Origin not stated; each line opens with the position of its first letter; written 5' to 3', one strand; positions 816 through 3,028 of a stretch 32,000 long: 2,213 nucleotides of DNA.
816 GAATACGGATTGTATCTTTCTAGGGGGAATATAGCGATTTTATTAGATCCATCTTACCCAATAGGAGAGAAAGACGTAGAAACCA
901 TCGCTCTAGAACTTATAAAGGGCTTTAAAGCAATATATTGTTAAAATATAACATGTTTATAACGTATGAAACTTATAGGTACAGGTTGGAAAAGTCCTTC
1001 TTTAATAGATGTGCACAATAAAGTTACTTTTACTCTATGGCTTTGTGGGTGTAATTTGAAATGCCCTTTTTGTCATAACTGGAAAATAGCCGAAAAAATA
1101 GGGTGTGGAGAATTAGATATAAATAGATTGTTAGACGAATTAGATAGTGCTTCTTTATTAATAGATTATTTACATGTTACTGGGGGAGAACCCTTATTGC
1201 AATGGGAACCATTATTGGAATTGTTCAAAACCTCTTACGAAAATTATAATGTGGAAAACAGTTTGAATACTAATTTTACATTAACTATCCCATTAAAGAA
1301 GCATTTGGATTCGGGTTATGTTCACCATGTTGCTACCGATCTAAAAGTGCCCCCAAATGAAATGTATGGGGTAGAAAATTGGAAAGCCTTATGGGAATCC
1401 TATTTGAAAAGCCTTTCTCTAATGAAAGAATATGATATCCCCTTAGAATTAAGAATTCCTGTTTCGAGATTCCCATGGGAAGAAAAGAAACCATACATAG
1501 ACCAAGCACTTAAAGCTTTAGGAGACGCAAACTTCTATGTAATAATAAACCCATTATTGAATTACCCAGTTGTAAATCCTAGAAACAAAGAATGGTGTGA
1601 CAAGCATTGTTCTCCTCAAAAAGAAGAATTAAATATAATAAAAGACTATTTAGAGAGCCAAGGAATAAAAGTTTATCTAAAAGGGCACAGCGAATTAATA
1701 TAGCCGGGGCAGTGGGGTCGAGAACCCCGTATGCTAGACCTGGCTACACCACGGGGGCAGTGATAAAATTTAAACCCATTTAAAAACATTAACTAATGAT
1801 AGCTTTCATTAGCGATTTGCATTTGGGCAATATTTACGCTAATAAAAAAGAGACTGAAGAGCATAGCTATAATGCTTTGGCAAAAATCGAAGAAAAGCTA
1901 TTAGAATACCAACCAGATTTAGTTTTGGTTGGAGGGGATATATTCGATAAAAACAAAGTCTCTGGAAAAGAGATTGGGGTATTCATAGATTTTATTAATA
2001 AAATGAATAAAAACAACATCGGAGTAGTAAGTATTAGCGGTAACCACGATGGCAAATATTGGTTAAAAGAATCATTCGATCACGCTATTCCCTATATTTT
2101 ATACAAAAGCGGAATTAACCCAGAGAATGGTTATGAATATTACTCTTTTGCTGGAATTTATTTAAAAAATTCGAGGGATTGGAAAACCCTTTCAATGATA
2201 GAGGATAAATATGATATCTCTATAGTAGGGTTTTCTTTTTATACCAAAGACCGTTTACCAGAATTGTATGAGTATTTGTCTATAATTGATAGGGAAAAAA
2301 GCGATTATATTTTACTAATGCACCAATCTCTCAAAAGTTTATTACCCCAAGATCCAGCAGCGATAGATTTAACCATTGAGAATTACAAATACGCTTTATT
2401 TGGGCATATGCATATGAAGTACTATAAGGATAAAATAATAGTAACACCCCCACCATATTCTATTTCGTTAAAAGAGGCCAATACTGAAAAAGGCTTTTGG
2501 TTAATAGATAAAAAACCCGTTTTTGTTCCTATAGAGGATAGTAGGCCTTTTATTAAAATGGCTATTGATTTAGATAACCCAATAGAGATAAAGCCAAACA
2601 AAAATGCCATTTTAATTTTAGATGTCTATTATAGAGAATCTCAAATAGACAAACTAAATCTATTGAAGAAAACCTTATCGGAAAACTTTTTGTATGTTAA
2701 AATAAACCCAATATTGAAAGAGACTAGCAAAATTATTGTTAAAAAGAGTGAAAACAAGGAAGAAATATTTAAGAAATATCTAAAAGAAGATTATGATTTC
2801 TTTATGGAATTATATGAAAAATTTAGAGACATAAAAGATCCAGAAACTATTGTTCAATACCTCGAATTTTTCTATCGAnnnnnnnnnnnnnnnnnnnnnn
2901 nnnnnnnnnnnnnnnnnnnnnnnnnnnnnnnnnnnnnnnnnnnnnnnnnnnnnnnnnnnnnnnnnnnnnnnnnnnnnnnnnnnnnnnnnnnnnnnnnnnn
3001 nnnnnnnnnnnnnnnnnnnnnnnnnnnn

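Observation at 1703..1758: Separately encoded 5' half of tRNA-Glu(CUC) with a GC-rich zipper tail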

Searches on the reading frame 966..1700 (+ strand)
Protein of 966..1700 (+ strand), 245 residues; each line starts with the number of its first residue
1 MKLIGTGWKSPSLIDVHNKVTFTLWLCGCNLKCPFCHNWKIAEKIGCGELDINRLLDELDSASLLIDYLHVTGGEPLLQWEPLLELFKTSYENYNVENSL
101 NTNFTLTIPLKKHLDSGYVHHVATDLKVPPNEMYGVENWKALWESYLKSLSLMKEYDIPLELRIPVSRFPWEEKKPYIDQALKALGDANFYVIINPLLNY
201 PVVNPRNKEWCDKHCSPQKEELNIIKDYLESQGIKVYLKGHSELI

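Call 13: find_encoding_contigs(protein=window:966-1700:+, flank=3000, max_places=6)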
Protein window:966-1700:+ (245 aa): 15 contigs read that carry it; 6 places shown.
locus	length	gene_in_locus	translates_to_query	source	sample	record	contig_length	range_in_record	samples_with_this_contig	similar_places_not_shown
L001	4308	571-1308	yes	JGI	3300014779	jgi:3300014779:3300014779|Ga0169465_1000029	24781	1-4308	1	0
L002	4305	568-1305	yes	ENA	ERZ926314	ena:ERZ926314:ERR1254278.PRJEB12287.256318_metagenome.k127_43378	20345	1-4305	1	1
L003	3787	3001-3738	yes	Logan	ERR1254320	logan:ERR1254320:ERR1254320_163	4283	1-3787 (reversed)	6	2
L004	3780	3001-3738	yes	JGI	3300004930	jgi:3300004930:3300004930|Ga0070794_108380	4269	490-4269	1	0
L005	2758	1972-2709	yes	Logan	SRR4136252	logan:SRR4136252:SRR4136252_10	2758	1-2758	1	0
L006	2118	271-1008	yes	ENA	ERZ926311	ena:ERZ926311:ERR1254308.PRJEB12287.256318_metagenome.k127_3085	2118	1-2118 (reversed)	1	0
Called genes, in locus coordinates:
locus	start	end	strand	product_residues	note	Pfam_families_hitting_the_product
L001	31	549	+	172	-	-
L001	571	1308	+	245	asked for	PF13353:Fer4_12, PF04055:Radical_SAM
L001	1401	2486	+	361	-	PF00149:Metallophos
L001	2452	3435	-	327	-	PF04055:Radical_SAM, PF08608:Wyosine_form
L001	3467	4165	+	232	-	PF00588:SpoU_methylase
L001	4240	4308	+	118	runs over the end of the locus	PF02579:Nitro_FeMo-Co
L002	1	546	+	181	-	?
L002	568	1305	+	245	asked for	PF13353:Fer4_12, PF04055:Radical_SAM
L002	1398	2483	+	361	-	PF00149:Metallophos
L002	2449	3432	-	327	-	PF04055:Radical_SAM, PF08608:Wyosine_form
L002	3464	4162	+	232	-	PF00588:SpoU_methylase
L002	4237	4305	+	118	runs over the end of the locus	PF02579:Nitro_FeMo-Co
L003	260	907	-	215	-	PF13483:Lactamase_B_3, PF12706:Lactamase_B_2, PF00753:Lactamase_B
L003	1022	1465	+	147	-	PF01280:Ribosomal_L19e, PF25476:Ribosomal_L19e_C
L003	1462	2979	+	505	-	-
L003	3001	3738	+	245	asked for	PF13353:Fer4_12, PF04055:Radical_SAM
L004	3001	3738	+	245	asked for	PF13353:Fer4_12, PF04055:Radical_SAM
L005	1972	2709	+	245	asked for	PF13353:Fer4_12, PF04055:Radical_SAM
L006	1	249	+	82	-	?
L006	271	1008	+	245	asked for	PF13353:Fer4_12, PF04055:Radical_SAM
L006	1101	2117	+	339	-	?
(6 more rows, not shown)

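Call 14: search_protein_families(library=pfam, proteins=[window:966-1700:+])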
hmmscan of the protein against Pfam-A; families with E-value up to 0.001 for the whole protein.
window:966-1700:+ (245 aa): 2 families
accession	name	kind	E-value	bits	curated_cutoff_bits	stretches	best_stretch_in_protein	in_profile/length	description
PF04055.27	Radical_SAM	-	5.6e-15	56.3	29.5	1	28-166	6-150/166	Radical SAM superfamily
PF13353.11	Fer4_12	-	9.9e-08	32.8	22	1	22-98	8-85/137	4Fe-4S single cluster domain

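Call 49: search_protein_families(library=ncbifam, proteins=[window:966-1700:+], max_evalue=0.00001)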
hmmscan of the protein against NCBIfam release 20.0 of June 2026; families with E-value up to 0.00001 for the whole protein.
window:966-1700:+ (245 aa): 9 families
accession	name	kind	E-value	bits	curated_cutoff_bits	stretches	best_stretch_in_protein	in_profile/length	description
TIGR02495.1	NrdG2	equivalog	4e-43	147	131.15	1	7-171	4-168/193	anaerobic ribonucleoside-triphosphate reductase activating protein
TIGR02493.1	PFLA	equivalog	2.4e-08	33.6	231.75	1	21-104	17-103/235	pyruvate formate-lyase-activating protein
TIGR03963.1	rSAM_QueE_Clost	equivalog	5.6e-08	32.7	260.1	1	24-134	24-130/219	putative 7-carboxy-7-deazaguanine synthase QueE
TIGR04041.1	activase_YjjW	hypoth_equivalog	1e-06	28.4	250.2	0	51-193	94-232/276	YjjW family glycine radical enzyme activase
TIGR02491.1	NrdG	equivalog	1.1e-06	28.7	126.1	1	20-95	16-95/154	anaerobic ribonucleoside-triphosphate reductase activating protein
NF045574.1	sacti_mat_StsB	exception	2.5e-06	26.6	625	1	27-89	104-164/466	StsB family radical SAM/SPASM domain sactipeptide maturase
TIGR02826.1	RNR_activ_nrdG3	equivalog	3.8e-06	26.8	151.7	1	15-100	11-94/148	anaerobic ribonucleoside-triphosphate reductase activating protein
NF008356.0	PRK11145.1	equivalog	3.8e-06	26.4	375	0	20-103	21-107/246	pyruvate formate lyase 1-activating protein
TIGR04349.1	rSAM_QueE_gams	hypoth_equivalog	4.4e-06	26.5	300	1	22-132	22-121/210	7-carboxy-7-deazaguanine synthase QueE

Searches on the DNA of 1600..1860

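Call 32: search_rna_families(source=window, start=1600, end=1860, threshold=evalue, max_evalue=10, show_alignments=2)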
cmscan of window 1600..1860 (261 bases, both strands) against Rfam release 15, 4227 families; matches with E-value up to 10: 1.
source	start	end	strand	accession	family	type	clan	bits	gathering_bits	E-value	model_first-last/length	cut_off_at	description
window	1631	1746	-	RF01430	snoR134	Gene; snRNA; snoRNA; HACA-box;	-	10.8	40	8.3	1-149/149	no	small nucleolar RNA snoR134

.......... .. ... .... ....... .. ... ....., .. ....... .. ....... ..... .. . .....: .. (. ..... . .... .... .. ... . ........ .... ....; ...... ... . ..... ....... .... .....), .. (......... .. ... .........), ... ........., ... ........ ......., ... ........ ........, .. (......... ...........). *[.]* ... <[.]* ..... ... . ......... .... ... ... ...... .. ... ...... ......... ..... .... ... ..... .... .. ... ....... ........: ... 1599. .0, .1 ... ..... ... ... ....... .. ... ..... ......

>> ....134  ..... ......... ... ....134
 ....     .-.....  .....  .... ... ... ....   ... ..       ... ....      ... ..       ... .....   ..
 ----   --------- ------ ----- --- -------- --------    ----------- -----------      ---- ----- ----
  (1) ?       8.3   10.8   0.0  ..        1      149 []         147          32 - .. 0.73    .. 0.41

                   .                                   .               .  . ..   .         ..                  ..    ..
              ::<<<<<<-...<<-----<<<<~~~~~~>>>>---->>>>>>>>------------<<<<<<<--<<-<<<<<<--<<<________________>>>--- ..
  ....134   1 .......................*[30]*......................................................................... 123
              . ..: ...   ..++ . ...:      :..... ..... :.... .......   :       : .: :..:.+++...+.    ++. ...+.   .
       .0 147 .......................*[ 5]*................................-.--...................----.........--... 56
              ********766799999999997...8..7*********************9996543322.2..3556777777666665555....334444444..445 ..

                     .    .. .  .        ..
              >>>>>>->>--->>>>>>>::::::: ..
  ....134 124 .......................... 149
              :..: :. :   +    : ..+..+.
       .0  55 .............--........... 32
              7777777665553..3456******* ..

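Call 34: search_rna_families(source=window, start=1719, end=1860, threshold=evalue, max_evalue=10, show_alignments=2)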
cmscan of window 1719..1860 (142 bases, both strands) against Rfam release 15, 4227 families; matches with E-value up to 10: 2.
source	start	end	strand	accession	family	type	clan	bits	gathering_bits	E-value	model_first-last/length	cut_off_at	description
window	1808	1855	+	RF01826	SAM_V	Cis-reg; riboswitch;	-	17.3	41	1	1-66/66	no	SAM-V (S-adenosyl methionine) riboswitch aptamer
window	1777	1817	+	RF01822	RsaJ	Gene; sRNA;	-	8.2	100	7.3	240-287/287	no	RNA Staph. aureus A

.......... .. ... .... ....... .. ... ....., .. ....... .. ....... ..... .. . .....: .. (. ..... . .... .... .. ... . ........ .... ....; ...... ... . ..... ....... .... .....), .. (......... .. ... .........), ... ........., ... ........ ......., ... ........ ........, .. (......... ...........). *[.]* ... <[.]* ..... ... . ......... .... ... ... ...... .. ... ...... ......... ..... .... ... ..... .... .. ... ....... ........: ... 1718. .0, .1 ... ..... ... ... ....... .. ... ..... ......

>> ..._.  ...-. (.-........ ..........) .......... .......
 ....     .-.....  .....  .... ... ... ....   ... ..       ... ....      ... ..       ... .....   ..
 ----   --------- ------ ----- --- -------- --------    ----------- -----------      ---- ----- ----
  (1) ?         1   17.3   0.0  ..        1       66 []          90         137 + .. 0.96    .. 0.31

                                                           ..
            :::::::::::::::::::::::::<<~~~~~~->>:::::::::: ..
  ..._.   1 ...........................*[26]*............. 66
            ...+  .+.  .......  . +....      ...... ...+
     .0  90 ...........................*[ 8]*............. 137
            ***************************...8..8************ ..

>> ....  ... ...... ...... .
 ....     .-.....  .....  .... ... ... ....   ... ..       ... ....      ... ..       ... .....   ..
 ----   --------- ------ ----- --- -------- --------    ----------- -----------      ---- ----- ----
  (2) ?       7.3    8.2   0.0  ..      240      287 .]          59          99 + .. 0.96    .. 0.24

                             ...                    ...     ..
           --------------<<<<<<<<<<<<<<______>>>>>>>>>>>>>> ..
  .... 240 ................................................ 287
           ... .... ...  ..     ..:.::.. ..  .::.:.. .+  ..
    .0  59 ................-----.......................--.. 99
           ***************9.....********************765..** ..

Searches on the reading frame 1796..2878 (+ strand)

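Call 14: search_protein_families(library=pfam, proteins=[window:1796-2878:+])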
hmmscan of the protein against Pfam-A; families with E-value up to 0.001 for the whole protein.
window:1796-2878:+ (361 aa): 2 families
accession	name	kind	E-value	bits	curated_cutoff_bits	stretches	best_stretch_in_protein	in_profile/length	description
PF00149.33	Metallophos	-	2.5e-15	57.9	21.5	1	2-207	3-190/191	Calcineurin-like phosphoesterase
PF12850.12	Metallophos_2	-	7.7e-05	23.2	27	1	2-213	3-124/154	Calcineurin-like phosphoesterase superfamily domain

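Call 49: search_protein_families(library=ncbifam, proteins=[window:1796-2878:+], max_evalue=0.00001)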
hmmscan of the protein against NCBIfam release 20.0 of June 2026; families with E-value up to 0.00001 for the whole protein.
window:1796-2878:+ (361 aa): 7 families
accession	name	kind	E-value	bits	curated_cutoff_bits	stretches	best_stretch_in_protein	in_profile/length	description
NF041031.1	Mre11_Sulfo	equivalog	2.4e-17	63.2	500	1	2-210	2-194/374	DNA double-strand break repair protein Mre11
TIGR00619.1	sbcd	subfamily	6.7e-15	55.6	77.65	1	5-92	6-93/252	exonuclease subunit SbcD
NF041029.1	Mre11_Pyroc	equivalog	6.2e-12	45.1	600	1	3-211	4-220/438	DNA double-strand break repair protein Mre11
NF041753.2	sbcd_Staph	equivalog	4.9e-11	42.1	480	1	4-91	5-92/375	exonuclease subunit SbcD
NF008206.2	PRK10966.1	equivalog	2.1e-09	37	450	1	4-93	5-93/380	exonuclease subunit SbcD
TIGR04123.1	P_estr_lig_assc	hypoth_equivalog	2e-06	27.4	150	1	4-87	25-111/207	ligase-associated DNA damage response endonuclease PdeM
NF033458.1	lipid_A_LpxG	equivalog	9.4e-06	25.2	350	0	2-90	47-123/321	UDP-2,3-diacylglucosamine diphosphatase LpxG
